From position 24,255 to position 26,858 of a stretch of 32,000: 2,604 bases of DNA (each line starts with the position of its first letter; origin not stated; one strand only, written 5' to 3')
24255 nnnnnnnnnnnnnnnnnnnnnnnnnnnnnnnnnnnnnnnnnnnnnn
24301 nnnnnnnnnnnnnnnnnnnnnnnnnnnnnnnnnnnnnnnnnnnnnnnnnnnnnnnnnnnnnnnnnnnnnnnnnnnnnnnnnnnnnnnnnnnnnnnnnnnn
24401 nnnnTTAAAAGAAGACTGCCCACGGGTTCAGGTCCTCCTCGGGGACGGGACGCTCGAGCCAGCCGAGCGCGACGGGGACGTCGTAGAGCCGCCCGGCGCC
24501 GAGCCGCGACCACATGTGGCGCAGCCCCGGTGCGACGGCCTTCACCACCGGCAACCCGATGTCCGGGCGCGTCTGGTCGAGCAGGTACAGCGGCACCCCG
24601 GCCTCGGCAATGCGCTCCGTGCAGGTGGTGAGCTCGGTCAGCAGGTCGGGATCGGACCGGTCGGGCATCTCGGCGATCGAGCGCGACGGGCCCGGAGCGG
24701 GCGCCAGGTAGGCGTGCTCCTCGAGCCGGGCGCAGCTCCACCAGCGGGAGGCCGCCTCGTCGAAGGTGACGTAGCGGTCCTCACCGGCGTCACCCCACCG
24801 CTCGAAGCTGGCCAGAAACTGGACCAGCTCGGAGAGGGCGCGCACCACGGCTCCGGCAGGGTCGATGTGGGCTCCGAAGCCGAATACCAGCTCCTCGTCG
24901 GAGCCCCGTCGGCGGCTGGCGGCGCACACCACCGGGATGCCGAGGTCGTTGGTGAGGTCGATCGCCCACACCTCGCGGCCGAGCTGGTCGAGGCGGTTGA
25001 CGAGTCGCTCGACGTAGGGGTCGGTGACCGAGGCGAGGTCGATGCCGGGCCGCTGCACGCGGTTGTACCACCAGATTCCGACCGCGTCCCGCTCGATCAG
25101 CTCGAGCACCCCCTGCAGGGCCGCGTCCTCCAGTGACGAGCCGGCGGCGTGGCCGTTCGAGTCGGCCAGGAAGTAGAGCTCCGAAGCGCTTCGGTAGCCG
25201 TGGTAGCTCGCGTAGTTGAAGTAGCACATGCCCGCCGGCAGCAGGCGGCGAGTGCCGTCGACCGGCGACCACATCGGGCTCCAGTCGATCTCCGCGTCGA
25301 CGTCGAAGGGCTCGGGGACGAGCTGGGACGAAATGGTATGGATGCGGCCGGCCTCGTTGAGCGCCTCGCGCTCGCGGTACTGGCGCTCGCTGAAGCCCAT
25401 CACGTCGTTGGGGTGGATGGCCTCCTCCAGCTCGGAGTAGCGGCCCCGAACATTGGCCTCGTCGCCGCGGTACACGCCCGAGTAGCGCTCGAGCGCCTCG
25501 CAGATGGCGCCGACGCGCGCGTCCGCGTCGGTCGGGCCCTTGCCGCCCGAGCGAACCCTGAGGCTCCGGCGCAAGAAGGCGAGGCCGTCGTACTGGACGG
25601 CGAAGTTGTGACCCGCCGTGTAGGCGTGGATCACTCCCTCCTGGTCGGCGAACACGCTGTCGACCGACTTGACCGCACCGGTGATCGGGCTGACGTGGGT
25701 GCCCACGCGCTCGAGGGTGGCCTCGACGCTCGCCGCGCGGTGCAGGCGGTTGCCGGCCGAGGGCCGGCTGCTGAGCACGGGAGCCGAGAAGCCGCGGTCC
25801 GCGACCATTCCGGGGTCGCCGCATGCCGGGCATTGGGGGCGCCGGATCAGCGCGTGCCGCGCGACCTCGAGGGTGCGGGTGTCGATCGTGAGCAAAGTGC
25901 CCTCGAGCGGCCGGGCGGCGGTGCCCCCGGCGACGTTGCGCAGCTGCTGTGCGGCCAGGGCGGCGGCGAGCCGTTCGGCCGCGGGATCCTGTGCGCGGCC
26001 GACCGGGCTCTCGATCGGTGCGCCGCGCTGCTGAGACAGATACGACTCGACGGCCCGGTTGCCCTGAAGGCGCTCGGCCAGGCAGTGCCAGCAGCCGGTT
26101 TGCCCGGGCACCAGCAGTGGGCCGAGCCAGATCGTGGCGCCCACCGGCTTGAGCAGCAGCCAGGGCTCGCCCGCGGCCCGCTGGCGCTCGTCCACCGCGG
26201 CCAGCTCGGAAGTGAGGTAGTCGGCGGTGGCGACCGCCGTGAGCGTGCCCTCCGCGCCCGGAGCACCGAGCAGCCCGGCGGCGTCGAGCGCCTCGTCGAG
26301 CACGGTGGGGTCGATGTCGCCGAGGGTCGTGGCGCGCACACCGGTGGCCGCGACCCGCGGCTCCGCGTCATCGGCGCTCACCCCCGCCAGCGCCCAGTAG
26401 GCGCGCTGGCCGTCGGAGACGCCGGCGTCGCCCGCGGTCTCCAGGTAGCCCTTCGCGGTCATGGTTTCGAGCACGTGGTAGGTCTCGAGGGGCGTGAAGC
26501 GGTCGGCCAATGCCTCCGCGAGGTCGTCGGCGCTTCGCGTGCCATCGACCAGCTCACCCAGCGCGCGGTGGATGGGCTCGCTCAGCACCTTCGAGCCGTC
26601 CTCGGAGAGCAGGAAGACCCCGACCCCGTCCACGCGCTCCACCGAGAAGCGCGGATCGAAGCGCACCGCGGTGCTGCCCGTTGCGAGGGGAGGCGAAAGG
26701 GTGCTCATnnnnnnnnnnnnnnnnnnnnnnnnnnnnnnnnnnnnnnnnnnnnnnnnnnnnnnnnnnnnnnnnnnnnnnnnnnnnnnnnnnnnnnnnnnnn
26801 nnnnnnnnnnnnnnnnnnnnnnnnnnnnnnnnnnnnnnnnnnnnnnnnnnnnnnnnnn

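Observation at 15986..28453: Eight-gene NHLP-leader thiazole/oxazole RiPP operon carrying two non-canonical redox enzymes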

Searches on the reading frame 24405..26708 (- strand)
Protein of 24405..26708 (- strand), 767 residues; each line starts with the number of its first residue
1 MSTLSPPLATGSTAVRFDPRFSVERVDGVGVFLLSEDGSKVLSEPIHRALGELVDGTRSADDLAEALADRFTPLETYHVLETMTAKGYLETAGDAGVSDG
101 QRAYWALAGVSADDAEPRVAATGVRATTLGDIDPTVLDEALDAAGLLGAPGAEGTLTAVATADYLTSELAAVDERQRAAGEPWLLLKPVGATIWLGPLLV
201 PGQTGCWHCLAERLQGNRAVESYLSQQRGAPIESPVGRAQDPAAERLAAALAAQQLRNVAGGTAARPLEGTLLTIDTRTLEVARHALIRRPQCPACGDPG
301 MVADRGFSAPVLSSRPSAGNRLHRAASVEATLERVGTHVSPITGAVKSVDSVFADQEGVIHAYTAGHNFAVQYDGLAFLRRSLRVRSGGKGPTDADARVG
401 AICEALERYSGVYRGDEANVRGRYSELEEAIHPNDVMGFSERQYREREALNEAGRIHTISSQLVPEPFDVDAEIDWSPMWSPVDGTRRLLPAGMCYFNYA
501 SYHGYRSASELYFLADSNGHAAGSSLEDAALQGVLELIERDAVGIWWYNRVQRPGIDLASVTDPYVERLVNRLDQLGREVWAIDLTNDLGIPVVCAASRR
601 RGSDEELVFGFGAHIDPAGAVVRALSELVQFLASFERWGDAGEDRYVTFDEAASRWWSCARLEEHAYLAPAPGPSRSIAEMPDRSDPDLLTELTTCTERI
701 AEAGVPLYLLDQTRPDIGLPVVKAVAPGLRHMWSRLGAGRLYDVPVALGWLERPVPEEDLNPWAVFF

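Call 7: search_protein_families(library=pfam, proteins=[window:24405-26708:-], max_evalue=0.01)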
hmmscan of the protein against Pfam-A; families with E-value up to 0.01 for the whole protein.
window:24405-26708:- (767 aa): 2 families
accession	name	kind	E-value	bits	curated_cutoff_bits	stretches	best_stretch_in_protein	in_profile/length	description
PF02624.21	YcaO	-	9.1e-93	311.6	25.7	1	389-730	2-325/325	YcaO cyclodehydratase, ATP-ad Mg2+-binding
PF21084.3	DUF4423_like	-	1.3e-05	25.8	24.1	1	18-90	3-75/76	Winged Helix-turn-helix domain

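Call 8: search_protein_families(library=ncbifam, proteins=[window:24405-26708:-], max_evalue=0.01)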
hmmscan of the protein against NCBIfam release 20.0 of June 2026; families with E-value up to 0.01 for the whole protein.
window:24405-26708:- (767 aa): 6 families
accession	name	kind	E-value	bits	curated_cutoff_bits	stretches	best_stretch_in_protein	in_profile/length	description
TIGR03604.1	TOMM_cyclo_SagD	subfamily_domain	3.2e-78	263.3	219.25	1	389-762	1-371/377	thiazole/oxazole-forming peptide maturase, SagD family component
TIGR03882.1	cyclo_dehyd_2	equivalog_domain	2.9e-41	141.4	36.9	1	182-346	2-164/164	TOMM precursor leader peptide-binding protein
TIGR03266.1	methan_mark_1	equivalog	6.4e-38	130.7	365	1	389-731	57-364/376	YcaO-related McrA-glycine thioamidation protein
TIGR00702.1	TIGR00702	domain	1.6e-30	106.5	75.65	1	388-732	52-366/377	YcaO-type kinase domain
TIGR03603.1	cyclo_dehy_ocin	subfamily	2e-06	27.7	187.65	1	191-297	190-296/319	thiazole/oxazole-forming peptide maturase, SagC family component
NF040716.1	YcaO_for_S12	equivalog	0.00036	19.1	700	1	516-630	176-290/571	30S ribosomal protein S12 methylthiotransferase accessory factor YcaO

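Call 19: find_related_loci(query=window:24405-26708:-, collection=genome_contigs, flank=10000)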
Query window:24405-26708:- (767 aa) in genome_contigs; peptide patterns used: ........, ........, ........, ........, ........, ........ (x = any residue, [..] = any of these).
109 stretches matched a pattern; 68 encode a relative of the query (tblastn E <= 1e-3); 68 distinct loci.
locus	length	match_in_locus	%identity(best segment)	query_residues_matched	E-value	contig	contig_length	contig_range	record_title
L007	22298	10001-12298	93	1-765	0e+0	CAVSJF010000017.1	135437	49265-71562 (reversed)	MAG: uncultured Thermoleophilaceae bacterium isolate MFD09212.bin.2.80 genome assembly, contig: contig_71213, whole geno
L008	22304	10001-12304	79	1-767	0e+0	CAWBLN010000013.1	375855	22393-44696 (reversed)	MAG: uncultured Thermoleophilaceae bacterium isolate MFD02360.bin.2.213 genome assembly, contig: contig_34077, whole gen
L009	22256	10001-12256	82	17-767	0e+0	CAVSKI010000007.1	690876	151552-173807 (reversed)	MAG: uncultured Thermoleophilaceae bacterium isolate MFD09212.bin.1.47 genome assembly, contig: contig_28748, whole geno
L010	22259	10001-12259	66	15-767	0e+0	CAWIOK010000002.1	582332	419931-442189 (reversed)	MAG: uncultured Solirubrobacterales bacterium isolate MFD05442.bin.1.93 genome assembly, contig: contig_16290, whole gen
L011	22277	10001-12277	60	8-767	0e+0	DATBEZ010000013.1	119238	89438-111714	MAG TPA_asm: Acidimicrobiia bacterium isolate SMAG_U3796 k141_2338302, whole genome shotgun sequence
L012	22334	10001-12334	38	8-767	1e-163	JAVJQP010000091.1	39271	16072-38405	MAG: Coleofasciculus sp. D1-CHI-01 k141_45231, whole genome shotgun sequence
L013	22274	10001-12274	38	21-767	5e-149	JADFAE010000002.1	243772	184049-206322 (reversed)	MAG: Roseobacter sp. isolate C15_61_62_6 c_000000000017, whole genome shotgun sequence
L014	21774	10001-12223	39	21-767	1e-146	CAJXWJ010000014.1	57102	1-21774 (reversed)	MAG TPA_asm: uncultured Pseudorhodobacter sp. isolate ERR771080_bin.4_MetaBAT_v2.12.1_MAG genome assembly, contig: NODE_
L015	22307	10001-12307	40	16-767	4e-175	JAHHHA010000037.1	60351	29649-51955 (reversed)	MAG: Cyanosarcina radialis HA8281-LM2 scaffold_231_c1, whole genome shotgun sequence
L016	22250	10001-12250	35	12-767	5e-138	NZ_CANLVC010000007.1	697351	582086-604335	Aquimarina algiphila isolate 2-91_1.fasta NODE_6, whole genome shotgun sequence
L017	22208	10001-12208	36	19-762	6e-129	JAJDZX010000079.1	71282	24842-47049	MAG: Alphaproteobacteria bacterium isolate jk18x7bins.108 k141_2708436, whole genome shotgun sequence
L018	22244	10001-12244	36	11-762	1e-127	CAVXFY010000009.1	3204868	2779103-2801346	MAG: uncultured Alphaproteobacteria bacterium isolate MFD02579.bin.2.52 genome assembly, contig: contig_2729, whole geno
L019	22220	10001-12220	35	5-762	2e-126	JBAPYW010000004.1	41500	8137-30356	MAG: Xanthobacteraceae bacterium isolate MFD00328_ilm_asm_bin21 k127_87610, whole genome shotgun sequence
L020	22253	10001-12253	35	10-762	4e-126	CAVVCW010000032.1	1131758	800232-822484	MAG: uncultured Alphaproteobacteria bacterium isolate MFD02671.bin.1.139 genome assembly, contig: contig_8031, whole gen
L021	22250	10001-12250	35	10-762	5e-126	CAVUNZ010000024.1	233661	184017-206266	MAG: uncultured Alphaproteobacteria bacterium isolate MFD02579.bin.1.14 genome assembly, contig: contig_5276, whole geno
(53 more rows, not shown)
